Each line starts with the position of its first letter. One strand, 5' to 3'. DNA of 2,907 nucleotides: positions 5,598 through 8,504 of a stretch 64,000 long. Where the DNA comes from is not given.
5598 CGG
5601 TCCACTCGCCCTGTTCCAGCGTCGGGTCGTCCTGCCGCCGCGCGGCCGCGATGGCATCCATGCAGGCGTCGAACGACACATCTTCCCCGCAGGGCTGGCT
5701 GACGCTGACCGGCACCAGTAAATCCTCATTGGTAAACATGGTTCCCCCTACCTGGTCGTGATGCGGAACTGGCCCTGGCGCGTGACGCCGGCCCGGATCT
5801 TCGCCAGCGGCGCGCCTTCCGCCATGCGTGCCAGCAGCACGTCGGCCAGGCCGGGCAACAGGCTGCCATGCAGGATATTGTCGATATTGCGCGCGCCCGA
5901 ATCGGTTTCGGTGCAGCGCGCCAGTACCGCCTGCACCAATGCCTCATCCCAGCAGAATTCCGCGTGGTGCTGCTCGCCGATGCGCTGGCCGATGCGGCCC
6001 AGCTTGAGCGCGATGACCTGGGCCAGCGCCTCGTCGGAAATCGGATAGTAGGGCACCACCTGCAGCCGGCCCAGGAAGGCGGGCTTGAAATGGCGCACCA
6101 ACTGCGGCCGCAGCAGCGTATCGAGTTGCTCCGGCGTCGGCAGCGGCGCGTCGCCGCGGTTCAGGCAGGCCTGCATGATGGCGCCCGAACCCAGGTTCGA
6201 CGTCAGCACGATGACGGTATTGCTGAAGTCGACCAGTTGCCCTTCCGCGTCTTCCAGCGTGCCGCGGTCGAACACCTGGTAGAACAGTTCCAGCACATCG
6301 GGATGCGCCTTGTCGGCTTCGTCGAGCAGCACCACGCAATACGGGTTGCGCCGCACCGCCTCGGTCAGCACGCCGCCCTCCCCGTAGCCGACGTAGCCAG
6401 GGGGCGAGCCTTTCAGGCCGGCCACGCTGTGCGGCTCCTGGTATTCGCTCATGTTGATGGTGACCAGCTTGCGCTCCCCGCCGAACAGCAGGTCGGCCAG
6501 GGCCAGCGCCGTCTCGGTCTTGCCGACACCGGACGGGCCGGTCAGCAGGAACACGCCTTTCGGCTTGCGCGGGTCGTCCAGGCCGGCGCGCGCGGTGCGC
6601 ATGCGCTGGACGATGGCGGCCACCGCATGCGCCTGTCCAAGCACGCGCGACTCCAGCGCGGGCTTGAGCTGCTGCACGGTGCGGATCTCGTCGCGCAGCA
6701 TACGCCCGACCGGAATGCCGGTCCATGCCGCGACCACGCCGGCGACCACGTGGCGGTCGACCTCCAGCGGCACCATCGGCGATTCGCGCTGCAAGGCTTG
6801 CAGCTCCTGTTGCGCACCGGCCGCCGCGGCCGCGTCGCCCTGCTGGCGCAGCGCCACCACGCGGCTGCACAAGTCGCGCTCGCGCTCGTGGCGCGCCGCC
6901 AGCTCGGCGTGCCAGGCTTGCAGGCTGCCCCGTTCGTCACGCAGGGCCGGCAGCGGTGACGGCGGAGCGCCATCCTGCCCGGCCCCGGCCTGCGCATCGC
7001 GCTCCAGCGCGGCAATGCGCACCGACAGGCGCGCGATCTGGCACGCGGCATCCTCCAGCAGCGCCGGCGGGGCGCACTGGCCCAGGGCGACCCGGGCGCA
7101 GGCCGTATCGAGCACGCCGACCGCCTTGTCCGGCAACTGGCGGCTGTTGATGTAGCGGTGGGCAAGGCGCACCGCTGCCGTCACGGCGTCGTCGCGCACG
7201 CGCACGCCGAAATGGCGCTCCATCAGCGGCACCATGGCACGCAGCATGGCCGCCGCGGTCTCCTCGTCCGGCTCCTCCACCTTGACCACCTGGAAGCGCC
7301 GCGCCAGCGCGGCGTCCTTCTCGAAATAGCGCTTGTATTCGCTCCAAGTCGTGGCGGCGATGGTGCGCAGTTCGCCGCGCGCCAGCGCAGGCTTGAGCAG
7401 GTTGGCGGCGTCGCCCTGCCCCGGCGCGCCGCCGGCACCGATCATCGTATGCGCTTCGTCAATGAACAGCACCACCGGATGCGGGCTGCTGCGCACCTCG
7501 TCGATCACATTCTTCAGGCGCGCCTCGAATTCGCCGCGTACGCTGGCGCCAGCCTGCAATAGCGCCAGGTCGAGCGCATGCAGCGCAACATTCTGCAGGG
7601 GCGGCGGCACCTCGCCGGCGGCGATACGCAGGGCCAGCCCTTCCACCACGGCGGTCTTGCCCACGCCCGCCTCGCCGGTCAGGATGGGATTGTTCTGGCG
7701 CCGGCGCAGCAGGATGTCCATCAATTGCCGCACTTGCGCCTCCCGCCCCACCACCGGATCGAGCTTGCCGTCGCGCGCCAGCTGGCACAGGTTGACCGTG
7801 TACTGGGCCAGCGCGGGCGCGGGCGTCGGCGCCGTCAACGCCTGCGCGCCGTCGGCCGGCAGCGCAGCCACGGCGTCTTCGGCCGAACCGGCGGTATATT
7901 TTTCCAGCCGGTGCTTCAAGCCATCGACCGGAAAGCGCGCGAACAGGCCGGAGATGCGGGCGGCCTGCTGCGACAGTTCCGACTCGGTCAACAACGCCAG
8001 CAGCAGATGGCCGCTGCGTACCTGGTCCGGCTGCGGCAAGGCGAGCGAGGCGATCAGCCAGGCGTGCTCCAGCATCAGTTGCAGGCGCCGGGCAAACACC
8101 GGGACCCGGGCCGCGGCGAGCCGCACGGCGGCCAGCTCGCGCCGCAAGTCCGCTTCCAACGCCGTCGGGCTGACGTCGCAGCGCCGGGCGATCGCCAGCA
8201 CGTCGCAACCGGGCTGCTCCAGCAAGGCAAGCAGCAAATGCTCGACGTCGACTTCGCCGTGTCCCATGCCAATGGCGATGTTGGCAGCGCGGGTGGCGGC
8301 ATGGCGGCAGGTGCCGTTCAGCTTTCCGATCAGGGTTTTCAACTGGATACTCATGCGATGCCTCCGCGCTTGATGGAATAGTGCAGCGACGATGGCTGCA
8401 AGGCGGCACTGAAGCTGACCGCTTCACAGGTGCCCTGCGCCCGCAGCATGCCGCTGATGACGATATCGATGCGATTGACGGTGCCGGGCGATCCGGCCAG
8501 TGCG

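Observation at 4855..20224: Compact TssJ-less T6SS locus with no tssF, tssG, vgrG or PAAR gene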

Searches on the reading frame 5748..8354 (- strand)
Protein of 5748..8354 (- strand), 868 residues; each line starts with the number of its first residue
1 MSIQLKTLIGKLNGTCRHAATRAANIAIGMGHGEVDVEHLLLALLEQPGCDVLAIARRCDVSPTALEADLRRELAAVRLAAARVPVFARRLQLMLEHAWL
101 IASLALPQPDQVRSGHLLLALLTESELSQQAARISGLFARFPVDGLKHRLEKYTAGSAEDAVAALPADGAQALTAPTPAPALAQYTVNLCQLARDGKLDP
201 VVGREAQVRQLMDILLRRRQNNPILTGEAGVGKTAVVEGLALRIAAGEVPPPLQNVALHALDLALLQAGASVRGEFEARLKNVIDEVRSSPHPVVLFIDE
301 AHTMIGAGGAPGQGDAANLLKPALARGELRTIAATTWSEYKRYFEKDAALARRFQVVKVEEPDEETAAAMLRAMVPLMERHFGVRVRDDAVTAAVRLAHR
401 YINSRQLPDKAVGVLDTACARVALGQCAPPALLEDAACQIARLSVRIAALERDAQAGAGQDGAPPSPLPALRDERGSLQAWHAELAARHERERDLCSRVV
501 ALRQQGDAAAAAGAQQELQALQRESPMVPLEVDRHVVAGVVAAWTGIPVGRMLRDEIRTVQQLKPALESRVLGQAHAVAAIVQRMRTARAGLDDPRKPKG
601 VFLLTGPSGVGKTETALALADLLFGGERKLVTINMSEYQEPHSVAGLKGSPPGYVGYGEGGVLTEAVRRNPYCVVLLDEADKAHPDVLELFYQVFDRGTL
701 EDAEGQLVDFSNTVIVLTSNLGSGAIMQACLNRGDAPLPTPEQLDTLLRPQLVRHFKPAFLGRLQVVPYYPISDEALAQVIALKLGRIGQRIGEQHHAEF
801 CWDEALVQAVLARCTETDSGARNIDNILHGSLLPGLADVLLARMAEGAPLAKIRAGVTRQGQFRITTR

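Call 4: search_protein_families(library=pfam, proteins=[window:5751-8354:-], max_evalue=0.01)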
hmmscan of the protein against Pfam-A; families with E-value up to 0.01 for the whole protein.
window:5751-8354:- (868 aa): 26 families (the best 25 are shown)
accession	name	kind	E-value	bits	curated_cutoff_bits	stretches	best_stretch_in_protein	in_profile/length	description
PF07724.20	AAA_2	-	2e-54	184.5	27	1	597-766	1-165/166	AAA domain (Cdc48 subfamily)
PF17871.7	AAA_lid_9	-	7.7e-26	90.5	22.8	1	364-455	2-93/104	AAA lid domain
PF00004.35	AAA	-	7.4e-20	72.2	21.2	2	224-355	2-124/131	ATPase family associated with various cellular activities (AAA)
PF07728.20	AAA_5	-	3.4e-13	50.2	22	1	602-721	2-123/139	AAA domain (dynein-related subfamily)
PF13191.12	AAA_16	-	6.1e-13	50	32.6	1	201-302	2-142/167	AAA ATPase domain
PF13401.12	AAA_22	-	2.2e-12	47.8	27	2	598-696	4-109/130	AAA domain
PF02861.25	Clp_N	-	9.3e-10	39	20.7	1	23-74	1-52/53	Clp amino terminal domain, pathogenicity island component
PF10431.15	ClpB_D2-small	-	3.3e-09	37.1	21.9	1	773-845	2-73/81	C-terminal, D2-small domain, of ClpB protein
PF20720.3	nSTAND3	-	4.5e-06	26.9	27.2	0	211-246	10-43/155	Novel STAND NTPase 3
PF05729.18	NACHT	-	8.1e-05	22.9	26.7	0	224-252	4-32/167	NACHT domain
PF05621.17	TniB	-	8.6e-05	22.5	22.4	0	250-360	78-185/189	Bacterial TniB protein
PF13604.12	AAA_30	-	9.5e-05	22.6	27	0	210-302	8-98/191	AAA domain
PF12775.13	AAA_7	-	0.0001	22.3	25.8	0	207-241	21-54/181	P-loop containing dynein motor region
PF00437.27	T2SSE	-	0.00014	21.1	24.9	1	596-634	139-177/370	Type II/IV secretion system protein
PF13555.12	AAA_29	-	0.00017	21.7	27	0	597-627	20-50/61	P-loop containing region of AAA domain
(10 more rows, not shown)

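Call 9: find_encoding_contigs(protein=window:5748-8354:-, flank=10000, max_places=6)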
Protein window:5748-8354:- (868 aa): 9 contigs read that carry it; 6 places shown.
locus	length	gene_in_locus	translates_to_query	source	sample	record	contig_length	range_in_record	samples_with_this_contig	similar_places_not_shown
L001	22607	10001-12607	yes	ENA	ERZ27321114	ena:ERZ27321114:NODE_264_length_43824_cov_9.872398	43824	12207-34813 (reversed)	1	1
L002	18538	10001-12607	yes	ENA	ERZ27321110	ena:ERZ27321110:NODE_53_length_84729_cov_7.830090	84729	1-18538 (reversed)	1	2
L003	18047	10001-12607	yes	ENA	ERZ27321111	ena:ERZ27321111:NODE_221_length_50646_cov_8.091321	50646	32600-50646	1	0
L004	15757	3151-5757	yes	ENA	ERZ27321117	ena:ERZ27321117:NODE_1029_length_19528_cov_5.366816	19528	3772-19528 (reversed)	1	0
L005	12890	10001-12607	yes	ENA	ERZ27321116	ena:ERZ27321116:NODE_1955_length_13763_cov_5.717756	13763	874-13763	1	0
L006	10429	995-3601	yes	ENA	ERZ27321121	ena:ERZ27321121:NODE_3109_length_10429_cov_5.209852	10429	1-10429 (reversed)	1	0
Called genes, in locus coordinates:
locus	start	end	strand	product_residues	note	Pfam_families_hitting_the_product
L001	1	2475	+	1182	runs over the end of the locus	PF14331:IcmF-related_N, PF06761:IcmF-related, PF21070:IcmF_helical, PF06744:IcmF_C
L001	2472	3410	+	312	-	PF09867:TagF_N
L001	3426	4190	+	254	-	PF04972:BON (faint), PF21923:BON_like (faint), PF00691:OmpA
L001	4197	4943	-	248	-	PF09850:DotU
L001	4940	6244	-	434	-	PF05936:T6SS_VasE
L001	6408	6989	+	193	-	PF13428:TPR_14 (faint), PF13432:TPR_16 (faint)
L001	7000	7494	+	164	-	PF05591:T6SS_VipA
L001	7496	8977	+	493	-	PF05943:VipB, PF18945:VipB_2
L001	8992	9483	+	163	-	PF05638:T6SS_HCP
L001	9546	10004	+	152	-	PF04965:GPW_gp25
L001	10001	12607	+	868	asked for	PF02861:Clp_N, PF13191:AAA_16, PF00004:AAA, PF17871:AAA_lid_9, PF07724:AAA_2, PF00004:AAA, PF07728:AAA_5, PF10431:ClpB_D2-small, +3 more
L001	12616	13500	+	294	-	PF06812:ImpA_N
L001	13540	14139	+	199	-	PF03942:DTW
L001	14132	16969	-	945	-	PF00012:HSP70, PF12531:DUF3731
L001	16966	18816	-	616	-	PF06723:MreB_Mbl (faint), PF00012:HSP70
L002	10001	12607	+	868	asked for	PF02861:Clp_N, PF13191:AAA_16, PF00004:AAA, PF17871:AAA_lid_9, PF07724:AAA_2, PF00004:AAA, PF07728:AAA_5, PF10431:ClpB_D2-small, +3 more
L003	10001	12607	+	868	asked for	PF02861:Clp_N, PF13191:AAA_16, PF00004:AAA, PF17871:AAA_lid_9, PF07724:AAA_2, PF00004:AAA, PF07728:AAA_5, PF10431:ClpB_D2-small, +3 more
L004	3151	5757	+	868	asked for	PF02861:Clp_N, PF13191:AAA_16, PF00004:AAA, PF17871:AAA_lid_9, PF07724:AAA_2, PF00004:AAA, PF07728:AAA_5, PF10431:ClpB_D2-small, +3 more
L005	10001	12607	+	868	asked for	PF02861:Clp_N, PF13191:AAA_16, PF00004:AAA, PF17871:AAA_lid_9, PF07724:AAA_2, PF00004:AAA, PF07728:AAA_5, PF10431:ClpB_D2-small, +3 more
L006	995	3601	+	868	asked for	PF02861:Clp_N, PF13191:AAA_16, PF00004:AAA, PF17871:AAA_lid_9, PF07724:AAA_2, PF00004:AAA, PF07728:AAA_5, PF10431:ClpB_D2-small, +3 more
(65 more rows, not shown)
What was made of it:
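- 5748..8354 (-): clpV / tssH (868 aa); its ATG overlaps the tssE stop codon (ATGA). The identical protein and junction occur in 6 ENA assemblies (call 9).
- Six separate ENA assemblies (ERZ27321110-21) hold the identical locus and tssE-clpV junction (call 9).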

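Call 10: find_related_loci(query=window:5751-8354:-, collection=genome_contigs, flank=10000)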
Query window:5751-8354:- (868 aa) in genome_contigs; peptide patterns used: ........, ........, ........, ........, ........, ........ (x = any residue, [..] = any of these).
600 stretches matched a pattern (row limit reached: there are more); 594 encode a relative of the query (tblastn E <= 1e-3); the best 80 are kept; 80 distinct loci.
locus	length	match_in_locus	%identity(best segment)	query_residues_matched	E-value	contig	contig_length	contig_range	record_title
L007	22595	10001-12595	89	1-868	0e+0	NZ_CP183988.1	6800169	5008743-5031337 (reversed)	Pseudoduganella sp. R-43 chromosome, complete genome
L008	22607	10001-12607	89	1-868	0e+0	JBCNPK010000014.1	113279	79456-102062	MAG: Pseudoduganella sp. isolate SMAGNO151 Contig14, whole genome shotgun sequence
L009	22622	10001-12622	67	1-868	0e+0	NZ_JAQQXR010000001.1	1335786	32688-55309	Janthinobacterium fluminis strain hw3 contig1, whole genome shotgun sequence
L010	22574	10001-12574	66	3-868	0e+0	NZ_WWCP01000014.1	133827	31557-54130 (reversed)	Duganella lactea strain FT50W NODE_14_length_133827_cov_30.968377_14, whole genome shotgun sequence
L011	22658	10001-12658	64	1-868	0e+0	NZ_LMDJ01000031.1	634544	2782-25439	Massilia sp. Root351 contig_4, whole genome shotgun sequence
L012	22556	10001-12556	66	2-866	0e+0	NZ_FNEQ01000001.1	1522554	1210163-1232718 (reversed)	Duganella sp. OV510, whole genome shotgun sequence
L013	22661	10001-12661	63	1-868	0e+0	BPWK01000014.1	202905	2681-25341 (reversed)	Duganella rhizosphaerae R64 DNA, sequence014, whole genome shotgun sequence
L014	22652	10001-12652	67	1-868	0e+0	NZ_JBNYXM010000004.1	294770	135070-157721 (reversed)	Janthinobacterium sp. GB4P2 NODE_4_length_294770_cov_47.957679, whole genome shotgun sequence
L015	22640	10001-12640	67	1-868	0e+0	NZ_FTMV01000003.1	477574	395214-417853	Janthinobacterium sp. TND4EL3, whole genome shotgun sequence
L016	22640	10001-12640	64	1-864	0e+0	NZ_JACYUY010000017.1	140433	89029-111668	Massilia sp. CFBP 13721 strain CFBP13721 CFBP1372117, whole genome shotgun sequence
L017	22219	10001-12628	65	1-868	0e+0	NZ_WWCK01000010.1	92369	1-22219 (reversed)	Duganella rivi strain FT55W NODE_10_length_92369_cov_25.222719_10, whole genome shotgun sequence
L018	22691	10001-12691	63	1-868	0e+0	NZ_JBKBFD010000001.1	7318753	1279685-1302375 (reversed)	Duganella sp. CT11-25 contig_1_np1212, whole genome shotgun sequence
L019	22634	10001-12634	64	1-866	0e+0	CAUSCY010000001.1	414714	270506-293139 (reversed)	MAG TPA_asm: uncultured Massilia sp. isolate ERR9969142_bin.1_MetaWRAP_v1.3_MAG genome assembly, contig: ERZ21615950.6,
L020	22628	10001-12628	66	1-866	0e+0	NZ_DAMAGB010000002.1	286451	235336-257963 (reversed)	MAG: Janthinobacterium sp. isolate CTOTU48093 NODE_7_length_286451_cov_6.542476, whole genome shotgun sequence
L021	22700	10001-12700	62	1-866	0e+0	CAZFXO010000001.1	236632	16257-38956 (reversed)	MAG TPA_asm: uncultured Dechloromonas sp. isolate binchicken_co269_117 genome assembly, contig: NODE_41_length_236632_co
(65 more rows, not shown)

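Call 20: find_related_loci(query=A1, collection=genome_contigs, flank=10000)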
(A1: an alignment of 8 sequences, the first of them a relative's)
Query A1 (614 aa) in genome_contigs; peptide patterns used: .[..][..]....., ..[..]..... (x = any residue, [..] = any of these).
600 stretches matched a pattern (row limit reached: there are more); 486 encode a relative of the query (tblastn E <= 1e-3); the best 80 are kept; 80 distinct loci.
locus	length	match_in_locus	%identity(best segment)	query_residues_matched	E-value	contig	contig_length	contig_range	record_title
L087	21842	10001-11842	100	1-614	0e+0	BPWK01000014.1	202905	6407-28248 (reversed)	Duganella rhizosphaerae R64 DNA, sequence014, whole genome shotgun sequence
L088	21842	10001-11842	99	1-614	0e+0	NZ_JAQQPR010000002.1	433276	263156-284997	Duganella sp. S19_KUP01_CR8 28_S19_KUP01_CR8_S98_2, whole genome shotgun sequence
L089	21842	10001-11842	99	1-614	0e+0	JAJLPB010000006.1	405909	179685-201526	Rugamonas sp. A1-17 6, whole genome shotgun sequence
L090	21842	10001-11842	98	1-614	0e+0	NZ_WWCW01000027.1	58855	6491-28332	Duganella vulcania strain FT82W NODE_27_length_58855_cov_23.979158_27, whole genome shotgun sequence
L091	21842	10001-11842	98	1-614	0e+0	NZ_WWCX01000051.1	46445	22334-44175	Duganella vulcania strain FT81W NODE_51_length_46445_cov_17.273349_51, whole genome shotgun sequence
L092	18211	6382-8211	90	1-610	0e+0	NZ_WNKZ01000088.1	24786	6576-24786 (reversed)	Pseudoduganella buxea strain KCTC 52429 NODE_88_length_24786_cov_36.546210_88, whole genome shotgun sequence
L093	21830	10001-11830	90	1-610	0e+0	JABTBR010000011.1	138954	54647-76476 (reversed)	Oxalobacteraceae bacterium strain BJB404 11, whole genome shotgun sequence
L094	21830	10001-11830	89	1-610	0e+0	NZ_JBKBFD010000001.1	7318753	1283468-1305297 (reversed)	Duganella sp. CT11-25 contig_1_np1212, whole genome shotgun sequence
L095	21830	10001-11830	89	1-610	0e+0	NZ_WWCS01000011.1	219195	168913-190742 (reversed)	Duganella margarita strain FT109W NODE_11_length_219195_cov_24.279498_11, whole genome shotgun sequence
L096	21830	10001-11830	89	1-610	0e+0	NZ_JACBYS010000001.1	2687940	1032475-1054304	Duganella sp. 1224 Ga0365423_01, whole genome shotgun sequence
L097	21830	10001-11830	89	1-610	0e+0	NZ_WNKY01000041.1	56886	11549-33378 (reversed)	Duganella radicis strain KCTC 22382 NODE_41_length_56886_cov_35.184834_41, whole genome shotgun sequence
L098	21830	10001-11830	88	1-610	0e+0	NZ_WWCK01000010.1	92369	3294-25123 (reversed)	Duganella rivi strain FT55W NODE_10_length_92369_cov_25.222719_10, whole genome shotgun sequence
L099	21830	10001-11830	87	1-610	0e+0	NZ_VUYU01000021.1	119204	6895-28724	Massilia rubra strain CCM 8692 NODE_21_length_119204_cov_6.069904, whole genome shotgun sequence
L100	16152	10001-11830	88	1-610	0e+0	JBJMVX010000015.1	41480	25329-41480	MAG: Massilia sp. isolate H3_16_all_fractions_metab_maxbC_112_62_0 k255_692459, whole genome shotgun sequence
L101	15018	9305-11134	89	1-610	0e+0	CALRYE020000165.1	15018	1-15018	MAG: Janthinobacterium lividum isolate JJ-M6D1-105-6-mx-bin648 genome assembly, contig: JJ-M6D1-105-C534, whole genome s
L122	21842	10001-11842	81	1-614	0e+0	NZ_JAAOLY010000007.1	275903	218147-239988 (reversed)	Janthinobacterium lividum strain HSC-65S10 NODE_7_length_275903_cov_15.026329, whole genome shotgun sequence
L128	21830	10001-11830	78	1-610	0e+0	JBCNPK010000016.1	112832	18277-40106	MAG: Pseudoduganella sp. isolate SMAGNO151 Contig16, whole genome shotgun sequence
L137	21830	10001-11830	78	1-610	0e+0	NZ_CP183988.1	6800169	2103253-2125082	Pseudoduganella sp. R-43 chromosome, complete genome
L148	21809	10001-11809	78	1-607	0e+0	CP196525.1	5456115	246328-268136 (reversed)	Telluria sp. B2 chromosome, complete genome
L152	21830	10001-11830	77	1-610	0e+0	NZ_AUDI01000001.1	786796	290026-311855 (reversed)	Pseudoduganella violaceinigra DSM 15887 H597DRAFT_scaffold00001.1_C, whole genome shotgun sequence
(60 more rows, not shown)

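Call 25: search_protein_families(library=pfam, proteins=[L148:159-1286:+, L148:1441-2814:+, L148:3616-5442:+, L148:6306-7682:-, L148:7977-9467:-, L148:9520-9996:+, L148:10001-11830:+, L148:11797-12879:+, L148:14390-16981:-, L148:13101-13895:+], max_evalue=0.001)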
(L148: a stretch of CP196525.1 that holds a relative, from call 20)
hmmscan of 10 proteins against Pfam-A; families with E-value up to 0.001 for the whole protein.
L148:159-1286:+ (376 aa): 0 families

L148:1441-2814:+ (458 aa): 8 families
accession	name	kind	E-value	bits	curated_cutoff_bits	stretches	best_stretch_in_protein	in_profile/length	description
PF00132.30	Hexapep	-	6.4e-29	98.9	27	2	396-430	2-36/36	Bacterial transferase hexapeptide (six repeats)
PF12804.13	NTP_transf_3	-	1.9e-18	67.6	27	1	3-135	1-124/160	MobA-like NTP transferase domain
PF00483.29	NTP_transferase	-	2.7e-12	47.2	21.2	1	3-223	2-227/245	Nucleotidyl transferase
PF25084.1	LbH_EIF2B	-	3.2e-09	37.2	54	1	251-350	8-104/105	EIF2B subunit epsilon LbH domain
PF14602.12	Hexapep_2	-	5.2e-09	36.1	27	1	396-430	2-34/34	Hexapeptide repeat of succinyl-transferase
PF01128.25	IspD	-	7e-08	32.9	27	1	1-126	1-121/221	2-C-methyl-D-erythritol 4-phosphate cytidylyltransferase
PF25087.1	GMPPB_C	-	1.7e-06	28.2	39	1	272-360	10-98/110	GMPPB C-terminal domain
PF02348.25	CTP_transf_3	-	0.00023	21.5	22.6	0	20-121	16-113/217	Cytidylyltransferase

L148:3616-5442:+ (609 aa): 4 families
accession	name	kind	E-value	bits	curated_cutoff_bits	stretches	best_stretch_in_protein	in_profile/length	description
PF01380.27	SIS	-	7.1e-53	178.3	25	2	292-415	5-128/131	SIS domain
PF13522.11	GATase_6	-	6.9e-23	81.5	27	1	65-194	10-129/130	Glutamine amidotransferase domain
PF13537.11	GATase_7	-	1.3e-18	67.6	25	1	89-199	17-121/123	Glutamine amidotransferase domain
PF13230.11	GATase_4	-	0.00066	19.1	23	0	47-140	56-142/272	Glutamine amidotransferases class-II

L148:6306-7682:- (459 aa): 0 families

L148:7977-9467:- (497 aa): 1 family
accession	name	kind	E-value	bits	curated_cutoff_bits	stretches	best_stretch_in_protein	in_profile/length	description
PF05936.17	T6SS_VasE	-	2.7e-133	445.3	23.4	1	68-494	1-428/429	Bacterial Type VI secretion, VC_A0110, EvfL, ImpJ, VasE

L148:9520-9996:+ (159 aa): 1 family
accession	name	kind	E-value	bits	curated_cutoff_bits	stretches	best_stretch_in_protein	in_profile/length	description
PF04965.19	GPW_gp25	-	1.7e-19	69.9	27.2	1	28-127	2-94/96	Baseplate wedge protein gp25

L148:10001-11830:+ (610 aa): 1 family
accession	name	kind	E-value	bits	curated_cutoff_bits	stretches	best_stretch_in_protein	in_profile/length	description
PF05947.17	T6SS_TssF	-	3e-186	621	25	1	2-606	3-607/608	Type VI secretion system, TssF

L148:11797-12879:+ (361 aa): 1 family
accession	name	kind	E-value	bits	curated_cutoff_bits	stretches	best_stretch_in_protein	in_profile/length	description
PF06996.16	T6SS_TssG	-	2.4e-90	303.3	24.6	1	19-342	1-303/304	Type VI secretion, TssG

L148:14390-16981:- (864 aa): 3 families
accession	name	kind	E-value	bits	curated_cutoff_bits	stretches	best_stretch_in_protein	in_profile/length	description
PF02738.23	MoCoBD_1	-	1e-50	172.6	27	1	280-504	14-244/244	Molybdopterin cofactor-binding domain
PF20256.3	MoCoBD_2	-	1.9e-49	169.1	27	1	527-802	2-282/283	Molybdopterin cofactor-binding domain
PF01315.27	Ald_Xan_dh_C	-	1e-23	84.1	31.3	1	136-249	1-109/110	Aldehyde oxidase and xanthine dehydrogenase, a/b hammerhead domain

L148:13101-13895:+ (265 aa): 0 families
